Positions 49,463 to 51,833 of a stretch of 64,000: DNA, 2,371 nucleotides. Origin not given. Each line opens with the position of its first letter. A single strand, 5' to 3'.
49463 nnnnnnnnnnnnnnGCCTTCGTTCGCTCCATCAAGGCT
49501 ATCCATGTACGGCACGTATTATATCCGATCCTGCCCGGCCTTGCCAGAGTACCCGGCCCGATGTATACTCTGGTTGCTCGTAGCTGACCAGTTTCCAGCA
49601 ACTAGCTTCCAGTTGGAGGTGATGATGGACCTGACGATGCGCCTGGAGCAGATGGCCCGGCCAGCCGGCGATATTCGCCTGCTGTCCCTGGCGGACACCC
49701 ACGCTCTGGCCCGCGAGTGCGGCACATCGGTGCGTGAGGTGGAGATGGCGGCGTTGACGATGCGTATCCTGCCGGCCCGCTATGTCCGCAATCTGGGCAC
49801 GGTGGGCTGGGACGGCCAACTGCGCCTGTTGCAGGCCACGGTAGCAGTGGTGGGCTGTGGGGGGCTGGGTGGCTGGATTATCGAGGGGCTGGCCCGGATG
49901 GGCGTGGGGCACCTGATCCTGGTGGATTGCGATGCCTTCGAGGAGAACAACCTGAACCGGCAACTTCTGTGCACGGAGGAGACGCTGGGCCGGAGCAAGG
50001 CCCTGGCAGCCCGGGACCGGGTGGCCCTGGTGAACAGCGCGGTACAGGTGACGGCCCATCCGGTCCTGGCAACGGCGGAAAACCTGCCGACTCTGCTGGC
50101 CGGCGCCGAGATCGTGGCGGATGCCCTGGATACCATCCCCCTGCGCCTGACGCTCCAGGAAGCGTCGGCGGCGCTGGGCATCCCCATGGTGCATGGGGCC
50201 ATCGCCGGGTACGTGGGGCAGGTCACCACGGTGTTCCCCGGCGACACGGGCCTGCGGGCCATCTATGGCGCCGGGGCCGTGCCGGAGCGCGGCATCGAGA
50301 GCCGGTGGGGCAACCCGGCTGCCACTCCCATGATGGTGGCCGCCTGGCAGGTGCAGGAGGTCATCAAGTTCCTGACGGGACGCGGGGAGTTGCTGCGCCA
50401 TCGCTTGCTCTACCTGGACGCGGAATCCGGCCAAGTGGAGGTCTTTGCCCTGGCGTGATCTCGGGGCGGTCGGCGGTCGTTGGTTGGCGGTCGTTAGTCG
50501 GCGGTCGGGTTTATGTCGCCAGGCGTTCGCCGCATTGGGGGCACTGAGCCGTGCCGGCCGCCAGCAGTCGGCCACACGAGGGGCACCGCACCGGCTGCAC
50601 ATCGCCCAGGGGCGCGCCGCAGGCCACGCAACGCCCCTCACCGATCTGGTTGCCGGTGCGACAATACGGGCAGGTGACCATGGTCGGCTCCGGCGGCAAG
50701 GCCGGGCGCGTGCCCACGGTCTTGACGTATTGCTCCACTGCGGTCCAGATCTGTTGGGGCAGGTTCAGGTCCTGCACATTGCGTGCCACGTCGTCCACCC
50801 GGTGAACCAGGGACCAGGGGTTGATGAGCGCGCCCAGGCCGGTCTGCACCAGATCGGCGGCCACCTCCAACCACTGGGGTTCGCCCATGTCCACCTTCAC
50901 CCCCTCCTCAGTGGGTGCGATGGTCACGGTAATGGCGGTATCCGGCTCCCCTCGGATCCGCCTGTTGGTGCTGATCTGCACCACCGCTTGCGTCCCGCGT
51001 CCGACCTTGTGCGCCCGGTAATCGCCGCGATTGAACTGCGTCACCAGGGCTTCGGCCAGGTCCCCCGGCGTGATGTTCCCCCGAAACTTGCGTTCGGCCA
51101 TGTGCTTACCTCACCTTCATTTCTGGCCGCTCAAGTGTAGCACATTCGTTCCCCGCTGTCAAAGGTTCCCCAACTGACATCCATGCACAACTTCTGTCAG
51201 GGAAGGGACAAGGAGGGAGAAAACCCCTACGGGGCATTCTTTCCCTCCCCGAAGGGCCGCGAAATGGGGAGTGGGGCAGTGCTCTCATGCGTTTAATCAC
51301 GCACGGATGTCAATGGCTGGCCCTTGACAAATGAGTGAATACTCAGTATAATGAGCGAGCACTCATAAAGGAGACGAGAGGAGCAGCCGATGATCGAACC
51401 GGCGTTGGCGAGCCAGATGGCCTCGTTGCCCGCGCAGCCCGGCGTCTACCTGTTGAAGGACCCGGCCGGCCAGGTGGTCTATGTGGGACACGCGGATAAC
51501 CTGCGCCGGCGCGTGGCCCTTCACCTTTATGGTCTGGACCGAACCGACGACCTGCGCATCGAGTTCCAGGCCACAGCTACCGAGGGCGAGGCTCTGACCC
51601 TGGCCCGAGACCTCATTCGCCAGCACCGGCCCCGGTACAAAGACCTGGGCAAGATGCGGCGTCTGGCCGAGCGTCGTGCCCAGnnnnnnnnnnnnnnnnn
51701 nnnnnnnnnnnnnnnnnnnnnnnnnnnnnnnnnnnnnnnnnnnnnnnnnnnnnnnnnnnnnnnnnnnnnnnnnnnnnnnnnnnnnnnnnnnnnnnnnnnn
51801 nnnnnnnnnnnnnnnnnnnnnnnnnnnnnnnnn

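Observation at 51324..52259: UvrC-N-terminal-like GIY-YIG domain fused to a TetR regulator, with a textbook promoter and two operator palindromes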

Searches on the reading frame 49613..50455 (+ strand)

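Call 18: search_protein_families(library=pfam, proteins=[window:49613-50455:+], max_evalue=0.001)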
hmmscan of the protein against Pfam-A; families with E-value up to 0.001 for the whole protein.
window:49613-50455:+ (281 aa): 1 family
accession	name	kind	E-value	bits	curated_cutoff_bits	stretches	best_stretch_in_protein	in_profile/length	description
PF00899.27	ThiF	-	1.2e-51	175.6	28.1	1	57-279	1-228/238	ThiF family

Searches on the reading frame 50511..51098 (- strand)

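Call 18: search_protein_families(library=pfam, proteins=[window:50511-51098:-], max_evalue=0.001)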
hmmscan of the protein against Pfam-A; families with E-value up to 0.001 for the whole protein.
window:50511-51098:- (195 aa): 3 families
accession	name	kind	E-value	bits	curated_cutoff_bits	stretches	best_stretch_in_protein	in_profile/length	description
PF13240.11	Zn_Ribbon_1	-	4.1e-07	30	25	1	172-192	2-22/23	zinc-ribbon domain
PF12773.13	DZR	-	1e-06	29.3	27.3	1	143-190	1-45/45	Double zinc ribbon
PF13248.11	Zn_ribbon_3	-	7.9e-06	25.6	27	1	170-193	3-26/26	zinc-ribbon domain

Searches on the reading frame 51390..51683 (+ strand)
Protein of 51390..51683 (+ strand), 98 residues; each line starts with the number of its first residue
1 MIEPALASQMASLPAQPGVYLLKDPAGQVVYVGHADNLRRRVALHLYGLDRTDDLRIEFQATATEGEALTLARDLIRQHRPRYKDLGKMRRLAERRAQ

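Call 5: search_solved_structures(query=window:51390-51683:+, max_evalue=1, show_alignments=4)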
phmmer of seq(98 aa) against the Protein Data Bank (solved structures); distinct sequences matched with E-value up to 1: 8.
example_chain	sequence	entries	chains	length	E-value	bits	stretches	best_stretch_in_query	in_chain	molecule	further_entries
1yd6_A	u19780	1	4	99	1.4e-12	50.5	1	6-86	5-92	UvrC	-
1ycz_A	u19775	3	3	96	4.9e-05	26.4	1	9-84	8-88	UvrABC system protein C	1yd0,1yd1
1yd5_A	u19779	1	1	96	5.9e-05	26.1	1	9-84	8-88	UvrABC system protein C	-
1yd3_A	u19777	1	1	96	9.8e-05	25.4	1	9-84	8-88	UvrABC system protein C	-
1yd4_A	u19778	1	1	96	0.00018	24.6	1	9-84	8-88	UvrABC system protein C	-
1yd2_A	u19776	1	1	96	0.00018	24.6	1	9-84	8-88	UvrABC system protein C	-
2lwf_A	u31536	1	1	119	0.25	14.6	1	9-49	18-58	Monothiol glutaredoxin-S16, chloroplastic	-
1mk0_A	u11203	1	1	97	0.99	12.6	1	17-62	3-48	Intron-associated endonuclease 1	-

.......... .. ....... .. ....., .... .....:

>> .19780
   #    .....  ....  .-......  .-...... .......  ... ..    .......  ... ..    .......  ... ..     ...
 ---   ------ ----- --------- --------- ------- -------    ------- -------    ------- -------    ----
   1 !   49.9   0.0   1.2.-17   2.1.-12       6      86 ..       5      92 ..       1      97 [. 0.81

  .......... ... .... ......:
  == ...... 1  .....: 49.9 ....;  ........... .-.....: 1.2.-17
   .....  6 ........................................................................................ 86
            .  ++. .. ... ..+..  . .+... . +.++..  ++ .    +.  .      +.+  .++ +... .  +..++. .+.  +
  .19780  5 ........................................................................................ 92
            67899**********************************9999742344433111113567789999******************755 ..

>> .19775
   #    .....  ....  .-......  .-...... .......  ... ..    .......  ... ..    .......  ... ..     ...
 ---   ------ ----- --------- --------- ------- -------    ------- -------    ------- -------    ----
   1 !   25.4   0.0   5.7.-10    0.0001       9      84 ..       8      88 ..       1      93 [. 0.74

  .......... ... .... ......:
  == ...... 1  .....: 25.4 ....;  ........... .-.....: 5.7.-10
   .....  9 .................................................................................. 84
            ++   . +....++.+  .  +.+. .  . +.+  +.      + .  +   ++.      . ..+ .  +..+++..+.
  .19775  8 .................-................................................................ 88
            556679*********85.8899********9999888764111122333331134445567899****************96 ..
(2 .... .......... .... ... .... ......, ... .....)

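Call 37: find_homologous_proteins(query=window:51390-51662:+, max_evalue=0.001)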
Query seq(91 aa): 2 candidates shared short words with the query, none scored E <= 0.001.

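Call 42: find_related_loci(query=A5, collection=metagenome_contigs, flank=4000)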
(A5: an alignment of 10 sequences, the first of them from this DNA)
Query A5 (90 aa) in metagenome_contigs; peptide patterns used: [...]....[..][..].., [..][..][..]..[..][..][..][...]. (x = any residue, [..] = any of these).
600 stretches matched a pattern (row limit reached: there are more); 567 encode a relative of the query (tblastn E <= 1e-3); the best 80 are kept; 80 distinct loci.
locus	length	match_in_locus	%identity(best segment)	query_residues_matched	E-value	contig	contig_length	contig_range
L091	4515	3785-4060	47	2-84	4e-19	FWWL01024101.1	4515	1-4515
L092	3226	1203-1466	45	5-84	6e-19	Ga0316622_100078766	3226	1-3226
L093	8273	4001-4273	43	2-84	2e-18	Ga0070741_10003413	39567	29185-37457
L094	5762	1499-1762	43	6-84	2e-18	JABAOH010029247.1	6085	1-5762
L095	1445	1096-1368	45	2-83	4e-18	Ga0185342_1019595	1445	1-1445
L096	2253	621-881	44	6-83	3e-18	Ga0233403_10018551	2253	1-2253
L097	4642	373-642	41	3-83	4e-18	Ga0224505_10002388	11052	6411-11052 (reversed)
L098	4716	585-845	44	6-84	6e-18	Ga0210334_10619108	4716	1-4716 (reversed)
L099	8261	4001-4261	45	6-84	6e-18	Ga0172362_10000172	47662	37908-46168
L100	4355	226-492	45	6-84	1e-17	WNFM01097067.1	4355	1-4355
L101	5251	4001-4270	42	3-84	8e-18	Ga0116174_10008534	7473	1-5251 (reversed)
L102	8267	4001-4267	44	4-83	1e-17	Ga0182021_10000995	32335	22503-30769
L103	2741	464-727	45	6-84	1e-17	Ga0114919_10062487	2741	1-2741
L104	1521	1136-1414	41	1-84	3e-17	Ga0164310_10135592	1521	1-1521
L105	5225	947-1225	40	2-84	5e-17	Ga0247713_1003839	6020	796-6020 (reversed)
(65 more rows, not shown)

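Call 59: predict_structure(alignment_id=A5)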
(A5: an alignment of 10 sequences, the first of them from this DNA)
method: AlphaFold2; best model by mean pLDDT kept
length: 90 residues; sequences in the alignment: 10
mean_pLDDT: 78.6   pTM: 0.66
mean pLDDT of the five models: 78.6, 76.5, 75.2, 74.8, 73.0
residues with pLDDT >= 90: 12; 70-90: 60; 50-70: 15; < 50: 3
segments of 3 or more residues with pLDDT < 50: 88-90
pLDDT, mean of each block of 10 residues (from residue 1): 71 84 87 83 64 77 89 89 63
secondary structure, 60 per line:
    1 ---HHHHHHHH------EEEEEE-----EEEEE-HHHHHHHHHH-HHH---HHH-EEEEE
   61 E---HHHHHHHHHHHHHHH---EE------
elements in order: H4-11 E18-23 E29-33 H35-44 E56-61 H65-79

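Call 61: fold_search(model_id=the predicted structure, library=pdb)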
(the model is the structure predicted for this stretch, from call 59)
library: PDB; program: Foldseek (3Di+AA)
matches with E <= 10: 257; with E <= 0.001: 9
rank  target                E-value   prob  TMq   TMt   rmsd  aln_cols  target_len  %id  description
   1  1yd6_C                2.7e-05  1.00  0.62  0.60   4.5        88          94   35  Crystal structure of the GIY-YIG N-terminal endonuclease domain of UvrC from Bacillus caldotenax (released 2005-03-01)
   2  1yd6_A                3.5e-05  1.00  0.63  0.60   4.3        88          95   35  Crystal structure of the GIY-YIG N-terminal endonuclease domain of UvrC from Bacillus caldotenax (released 2005-03-01)
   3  1yd6_D                9.6e-05  1.00  0.63  0.59   4.4        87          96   36  Crystal structure of the GIY-YIG N-terminal endonuclease domain of UvrC from Bacillus caldotenax (released 2005-03-01)
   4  1yd6_B                1.3e-04  1.00  0.57  0.58   4.3        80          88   38  Crystal structure of the GIY-YIG N-terminal endonuclease domain of UvrC from Bacillus caldotenax (released 2005-03-01)
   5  1ycz                  2.3e-04  1.00  0.68  0.69   3.4        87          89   23  Crystal structure of the GIY-YIG N-terminal endonuclease domain of UvrC from Thermotoga maritima (released 2005-03-01)
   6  1yd3                  3.2e-04  1.00  0.68  0.68   3.4        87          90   23  Crystal structure of the GIY-YIG N-terminal endonuclease domain of UvrC from Thermotoga maritima: Point mutant Y43F boun (released 2005-03-01)
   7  1yd4                  4.5e-04  1.00  0.68  0.69   3.4        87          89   22  Crystal structure of the GIY-YIG N-terminal endonuclease domain of UvrC from Thermotoga maritima: Point mutant Y29F boun (released 2005-03-01)
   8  1yd2                  5.5e-04  1.00  0.67  0.67   3.4        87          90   22  Crystal structure of the GIY-YIG N-terminal endonuclease domain of UvrC from Thermotoga maritima: Point mutant Y19F boun (released 2005-03-01)
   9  1yd5                  9.3e-04  1.00  0.66  0.66   3.8        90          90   23  Crystal structure of the GIY-YIG N-terminal endonuclease domain of UvrC from Thermotoga maritima: Point mutant N88A boun (released 2005-03-01)
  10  2lwf_MODEL_1_A        2.6e-01  0.77  0.52  0.42   3.5        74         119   24  Structure of N-terminal domain of a plant Grx (released 2013-05-22)
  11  4kqd_C                6.2e-01  0.09  0.25  0.22  10.2        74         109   14  The crystal Structure of the N-terminal PAS domain of the F plasmid TraJ (released 2014-07-02)
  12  5x6v_B                7.1e-01  0.13  0.31  0.24  11.9       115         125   15  Crystal structure of human heteroheptameric complex (released 2017-12-06)
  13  7d43_F                7.6e-01  0.09  0.31  0.10  12.1        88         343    9  eIF2B-eIF2(aP), aPg complex (released 2020-12-09)
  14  1vet_B                8.7e-01  0.08  0.25  0.21  11.9       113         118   12  Crystal Structure of p14/MP1 at 1.9 A resolution (released 2004-08-03)
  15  6i22_A                8.7e-01  0.04  0.20  0.16  10.0        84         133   18  Flavin Analogue Sheds Light on Light-Oxygen-Voltage Domain Mechanism (released 2019-05-29)
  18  1ln0_A                1.3e+00  0.41  0.53  0.52   3.4        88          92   11  Structure of the Catalytic Domain of Homing Endonuclease I-TevI (released 2002-10-30)
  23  1ln0_B                1.5e+00  0.30  0.49  0.47   3.8        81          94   11  Structure of the Catalytic Domain of Homing Endonuclease I-TevI (released 2002-10-30)
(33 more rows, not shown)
